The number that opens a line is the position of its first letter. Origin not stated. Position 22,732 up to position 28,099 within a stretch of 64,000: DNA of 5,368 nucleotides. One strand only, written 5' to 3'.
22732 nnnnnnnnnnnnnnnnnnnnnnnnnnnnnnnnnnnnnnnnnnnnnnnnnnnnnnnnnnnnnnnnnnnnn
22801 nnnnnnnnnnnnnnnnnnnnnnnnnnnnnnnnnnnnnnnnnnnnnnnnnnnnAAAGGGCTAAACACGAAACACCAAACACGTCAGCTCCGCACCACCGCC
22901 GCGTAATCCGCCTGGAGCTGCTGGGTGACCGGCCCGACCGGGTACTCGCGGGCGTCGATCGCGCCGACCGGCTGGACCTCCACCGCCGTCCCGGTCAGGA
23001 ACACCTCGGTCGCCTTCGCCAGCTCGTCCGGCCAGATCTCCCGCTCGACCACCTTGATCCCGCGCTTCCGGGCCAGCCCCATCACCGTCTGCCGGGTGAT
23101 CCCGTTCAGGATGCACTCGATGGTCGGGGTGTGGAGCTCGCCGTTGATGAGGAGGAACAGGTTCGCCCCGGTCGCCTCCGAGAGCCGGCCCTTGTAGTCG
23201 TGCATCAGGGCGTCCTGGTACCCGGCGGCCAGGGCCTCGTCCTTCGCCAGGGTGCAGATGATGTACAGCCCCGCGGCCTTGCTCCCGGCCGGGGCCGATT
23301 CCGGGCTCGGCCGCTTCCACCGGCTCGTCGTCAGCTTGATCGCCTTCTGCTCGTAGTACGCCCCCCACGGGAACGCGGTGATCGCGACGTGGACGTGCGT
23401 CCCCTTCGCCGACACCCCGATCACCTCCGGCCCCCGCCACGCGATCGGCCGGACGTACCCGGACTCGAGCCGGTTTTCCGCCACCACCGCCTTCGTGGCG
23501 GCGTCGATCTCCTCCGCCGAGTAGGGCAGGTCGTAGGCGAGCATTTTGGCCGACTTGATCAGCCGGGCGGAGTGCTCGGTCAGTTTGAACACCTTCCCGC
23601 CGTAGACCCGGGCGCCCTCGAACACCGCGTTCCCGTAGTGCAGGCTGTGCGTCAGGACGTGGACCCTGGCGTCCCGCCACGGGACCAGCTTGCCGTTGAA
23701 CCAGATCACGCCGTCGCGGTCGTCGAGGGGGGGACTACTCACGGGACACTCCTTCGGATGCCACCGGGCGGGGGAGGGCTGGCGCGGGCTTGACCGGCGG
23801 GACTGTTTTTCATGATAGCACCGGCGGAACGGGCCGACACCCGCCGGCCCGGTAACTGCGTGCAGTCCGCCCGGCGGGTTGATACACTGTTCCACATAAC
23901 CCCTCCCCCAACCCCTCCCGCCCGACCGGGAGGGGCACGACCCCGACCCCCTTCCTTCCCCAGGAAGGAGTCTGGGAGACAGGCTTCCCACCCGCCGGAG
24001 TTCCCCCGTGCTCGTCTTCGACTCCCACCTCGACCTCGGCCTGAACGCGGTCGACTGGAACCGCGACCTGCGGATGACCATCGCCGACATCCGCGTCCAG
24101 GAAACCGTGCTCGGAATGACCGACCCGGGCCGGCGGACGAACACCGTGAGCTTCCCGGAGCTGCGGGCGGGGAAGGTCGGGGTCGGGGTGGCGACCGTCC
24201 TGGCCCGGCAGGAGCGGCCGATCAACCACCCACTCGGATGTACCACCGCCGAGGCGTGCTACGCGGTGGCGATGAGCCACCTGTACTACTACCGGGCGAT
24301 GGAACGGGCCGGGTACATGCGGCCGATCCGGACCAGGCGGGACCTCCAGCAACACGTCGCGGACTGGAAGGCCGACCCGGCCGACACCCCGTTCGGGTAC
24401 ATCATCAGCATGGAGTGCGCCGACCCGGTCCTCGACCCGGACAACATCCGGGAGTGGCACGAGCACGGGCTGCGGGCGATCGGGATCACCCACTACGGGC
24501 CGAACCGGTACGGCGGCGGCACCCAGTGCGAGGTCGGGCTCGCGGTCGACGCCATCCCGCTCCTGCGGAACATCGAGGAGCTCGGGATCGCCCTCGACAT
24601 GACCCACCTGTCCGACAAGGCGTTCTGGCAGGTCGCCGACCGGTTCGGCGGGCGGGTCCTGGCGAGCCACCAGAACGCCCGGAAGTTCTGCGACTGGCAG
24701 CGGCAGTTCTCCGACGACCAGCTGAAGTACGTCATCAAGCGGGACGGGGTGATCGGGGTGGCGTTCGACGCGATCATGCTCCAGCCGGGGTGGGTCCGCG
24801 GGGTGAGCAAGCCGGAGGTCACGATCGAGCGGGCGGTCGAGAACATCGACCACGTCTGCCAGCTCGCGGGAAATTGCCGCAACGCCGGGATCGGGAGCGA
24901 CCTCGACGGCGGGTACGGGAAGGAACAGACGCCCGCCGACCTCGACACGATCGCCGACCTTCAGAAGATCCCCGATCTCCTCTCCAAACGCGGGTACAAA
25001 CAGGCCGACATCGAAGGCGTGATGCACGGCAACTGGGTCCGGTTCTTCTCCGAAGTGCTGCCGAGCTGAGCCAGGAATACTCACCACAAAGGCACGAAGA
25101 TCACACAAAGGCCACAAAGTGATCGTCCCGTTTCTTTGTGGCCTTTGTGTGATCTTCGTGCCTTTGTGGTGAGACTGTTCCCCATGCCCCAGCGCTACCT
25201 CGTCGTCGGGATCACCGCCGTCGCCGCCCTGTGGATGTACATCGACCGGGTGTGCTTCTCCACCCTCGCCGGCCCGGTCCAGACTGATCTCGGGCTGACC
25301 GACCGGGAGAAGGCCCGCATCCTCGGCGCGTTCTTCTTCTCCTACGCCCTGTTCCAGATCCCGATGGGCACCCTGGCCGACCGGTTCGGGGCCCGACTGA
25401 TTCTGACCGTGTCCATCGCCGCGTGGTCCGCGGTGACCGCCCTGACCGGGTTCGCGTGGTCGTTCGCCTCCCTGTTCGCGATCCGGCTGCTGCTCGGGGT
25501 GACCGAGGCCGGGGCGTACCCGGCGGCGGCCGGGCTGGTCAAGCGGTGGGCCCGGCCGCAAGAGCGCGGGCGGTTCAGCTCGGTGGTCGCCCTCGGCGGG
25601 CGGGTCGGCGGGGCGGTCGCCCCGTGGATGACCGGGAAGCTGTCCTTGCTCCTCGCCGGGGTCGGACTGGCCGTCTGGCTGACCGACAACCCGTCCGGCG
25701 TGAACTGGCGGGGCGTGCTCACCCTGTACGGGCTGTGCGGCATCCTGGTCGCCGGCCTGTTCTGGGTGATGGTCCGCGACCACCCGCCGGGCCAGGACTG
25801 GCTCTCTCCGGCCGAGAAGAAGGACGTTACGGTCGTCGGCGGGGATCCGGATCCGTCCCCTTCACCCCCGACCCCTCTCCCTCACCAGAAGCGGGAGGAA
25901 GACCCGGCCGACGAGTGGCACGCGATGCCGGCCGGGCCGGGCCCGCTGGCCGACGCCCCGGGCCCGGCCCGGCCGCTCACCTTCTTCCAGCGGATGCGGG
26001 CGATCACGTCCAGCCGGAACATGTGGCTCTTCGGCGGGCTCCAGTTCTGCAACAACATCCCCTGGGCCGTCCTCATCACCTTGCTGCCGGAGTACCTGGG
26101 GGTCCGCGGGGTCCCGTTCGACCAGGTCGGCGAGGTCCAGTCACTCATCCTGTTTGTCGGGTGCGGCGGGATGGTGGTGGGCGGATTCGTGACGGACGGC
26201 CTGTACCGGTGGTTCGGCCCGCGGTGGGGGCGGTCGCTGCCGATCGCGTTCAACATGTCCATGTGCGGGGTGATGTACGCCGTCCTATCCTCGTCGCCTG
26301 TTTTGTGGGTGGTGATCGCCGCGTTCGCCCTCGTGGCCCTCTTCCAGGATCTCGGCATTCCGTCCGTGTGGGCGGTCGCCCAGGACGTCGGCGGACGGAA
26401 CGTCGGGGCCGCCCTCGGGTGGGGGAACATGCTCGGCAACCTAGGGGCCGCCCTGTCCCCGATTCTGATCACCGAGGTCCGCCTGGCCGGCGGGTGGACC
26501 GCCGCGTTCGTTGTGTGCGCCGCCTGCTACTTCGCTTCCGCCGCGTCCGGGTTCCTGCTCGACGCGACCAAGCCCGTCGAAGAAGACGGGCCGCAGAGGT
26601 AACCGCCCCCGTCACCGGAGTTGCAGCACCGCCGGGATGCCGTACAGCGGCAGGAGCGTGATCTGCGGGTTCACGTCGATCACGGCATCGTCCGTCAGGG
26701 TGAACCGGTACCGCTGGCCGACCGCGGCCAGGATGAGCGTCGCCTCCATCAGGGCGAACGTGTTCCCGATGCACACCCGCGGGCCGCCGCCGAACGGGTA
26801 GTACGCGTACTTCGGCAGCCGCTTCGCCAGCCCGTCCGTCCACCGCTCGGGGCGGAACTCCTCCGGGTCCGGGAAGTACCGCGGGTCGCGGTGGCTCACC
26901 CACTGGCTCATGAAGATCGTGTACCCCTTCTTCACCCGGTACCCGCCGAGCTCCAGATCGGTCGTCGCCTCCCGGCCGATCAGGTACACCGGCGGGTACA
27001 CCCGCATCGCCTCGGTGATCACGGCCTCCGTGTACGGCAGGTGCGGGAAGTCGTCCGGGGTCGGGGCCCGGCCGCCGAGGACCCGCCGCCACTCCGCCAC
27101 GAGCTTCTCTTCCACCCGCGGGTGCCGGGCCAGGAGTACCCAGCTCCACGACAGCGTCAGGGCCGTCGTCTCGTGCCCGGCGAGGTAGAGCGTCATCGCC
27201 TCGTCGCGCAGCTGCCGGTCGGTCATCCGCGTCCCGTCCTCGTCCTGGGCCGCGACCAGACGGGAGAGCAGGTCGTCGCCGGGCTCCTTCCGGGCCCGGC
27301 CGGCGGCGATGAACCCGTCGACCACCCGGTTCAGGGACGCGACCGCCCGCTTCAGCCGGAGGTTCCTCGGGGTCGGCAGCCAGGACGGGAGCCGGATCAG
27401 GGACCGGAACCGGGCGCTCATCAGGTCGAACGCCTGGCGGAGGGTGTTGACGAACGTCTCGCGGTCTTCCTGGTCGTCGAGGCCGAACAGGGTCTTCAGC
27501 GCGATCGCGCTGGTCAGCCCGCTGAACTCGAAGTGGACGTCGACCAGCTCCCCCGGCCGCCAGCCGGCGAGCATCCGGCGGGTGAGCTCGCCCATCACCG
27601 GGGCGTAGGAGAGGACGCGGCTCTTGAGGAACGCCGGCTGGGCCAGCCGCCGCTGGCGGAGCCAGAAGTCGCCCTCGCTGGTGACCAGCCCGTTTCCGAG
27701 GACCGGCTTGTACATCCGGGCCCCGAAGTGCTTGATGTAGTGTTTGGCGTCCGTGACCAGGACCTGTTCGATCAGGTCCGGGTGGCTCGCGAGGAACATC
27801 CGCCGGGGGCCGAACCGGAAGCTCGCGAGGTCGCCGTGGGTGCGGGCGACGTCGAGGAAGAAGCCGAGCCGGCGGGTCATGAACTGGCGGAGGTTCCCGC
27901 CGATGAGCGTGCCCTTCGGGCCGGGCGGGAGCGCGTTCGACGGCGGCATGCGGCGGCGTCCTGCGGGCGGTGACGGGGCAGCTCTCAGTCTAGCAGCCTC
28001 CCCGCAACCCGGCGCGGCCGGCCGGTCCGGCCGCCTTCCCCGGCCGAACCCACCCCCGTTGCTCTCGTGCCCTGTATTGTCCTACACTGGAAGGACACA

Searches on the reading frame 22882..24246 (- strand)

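Call 67: search_protein_families(library=pfam, proteins=[window:22882-24246:-], max_evalue=0.0001)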
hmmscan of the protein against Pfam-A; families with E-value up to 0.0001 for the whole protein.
window:22882-24246:- (454 aa): 1 family
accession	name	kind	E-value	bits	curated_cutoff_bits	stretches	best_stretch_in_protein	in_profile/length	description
PF01063.24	Aminotran_4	-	2e-56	191.8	28.5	1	208-430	2-223/223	Amino-transferase class IV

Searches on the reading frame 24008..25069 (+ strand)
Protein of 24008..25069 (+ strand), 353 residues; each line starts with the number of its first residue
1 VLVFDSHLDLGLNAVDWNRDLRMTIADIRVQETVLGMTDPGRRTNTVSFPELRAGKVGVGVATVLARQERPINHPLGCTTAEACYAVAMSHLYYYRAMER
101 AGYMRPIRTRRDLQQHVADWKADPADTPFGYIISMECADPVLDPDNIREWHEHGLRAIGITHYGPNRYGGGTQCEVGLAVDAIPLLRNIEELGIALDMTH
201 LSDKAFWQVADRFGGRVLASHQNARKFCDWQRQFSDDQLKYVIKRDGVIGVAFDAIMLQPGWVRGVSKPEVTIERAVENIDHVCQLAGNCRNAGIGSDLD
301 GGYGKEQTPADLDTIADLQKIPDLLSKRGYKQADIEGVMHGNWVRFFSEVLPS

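Call 67: search_protein_families(library=pfam, proteins=[window:24008-25069:+], max_evalue=0.0001)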
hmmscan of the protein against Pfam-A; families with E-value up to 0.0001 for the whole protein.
window:24008-25069:+ (353 aa): 1 family
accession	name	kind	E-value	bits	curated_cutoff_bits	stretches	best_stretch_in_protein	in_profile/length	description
PF01244.27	Peptidase_M19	-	5.8e-48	164.1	26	1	2-348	7-318/319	Membrane dipeptidase (Peptidase family M19)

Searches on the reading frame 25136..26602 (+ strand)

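Call 67: search_protein_families(library=pfam, proteins=[window:25136-26602:+], max_evalue=0.0001)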
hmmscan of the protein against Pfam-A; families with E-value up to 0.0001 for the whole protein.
window:25136-26602:+ (488 aa): 1 family
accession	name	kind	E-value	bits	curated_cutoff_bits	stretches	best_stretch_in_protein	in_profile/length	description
PF07690.21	MFS_1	-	4.8e-45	154.4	33.4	2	29-442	3-347/347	Major Facilitator Superfamily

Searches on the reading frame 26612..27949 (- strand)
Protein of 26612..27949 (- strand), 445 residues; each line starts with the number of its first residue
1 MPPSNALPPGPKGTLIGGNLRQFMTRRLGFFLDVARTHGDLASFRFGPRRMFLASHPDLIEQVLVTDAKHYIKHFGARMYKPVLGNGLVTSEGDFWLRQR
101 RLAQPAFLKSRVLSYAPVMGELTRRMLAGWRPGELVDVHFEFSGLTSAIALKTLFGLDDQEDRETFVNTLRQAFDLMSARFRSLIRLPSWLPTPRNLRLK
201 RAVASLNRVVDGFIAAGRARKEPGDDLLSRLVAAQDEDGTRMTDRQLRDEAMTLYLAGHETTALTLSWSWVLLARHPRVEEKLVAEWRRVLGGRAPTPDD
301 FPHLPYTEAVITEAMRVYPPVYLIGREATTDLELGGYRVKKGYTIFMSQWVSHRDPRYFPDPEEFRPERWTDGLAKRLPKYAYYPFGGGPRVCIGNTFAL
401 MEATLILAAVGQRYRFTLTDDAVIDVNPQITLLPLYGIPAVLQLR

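Call 67: search_protein_families(library=pfam, proteins=[window:26612-27949:-], max_evalue=0.0001)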
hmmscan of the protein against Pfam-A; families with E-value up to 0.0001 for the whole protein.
window:26612-27949:- (445 aa): 1 family
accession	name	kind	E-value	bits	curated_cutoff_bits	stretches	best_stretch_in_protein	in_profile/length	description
PF00067.27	p450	-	4.5e-90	303.1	22.8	1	8-429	1-448/462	Cytochrome P450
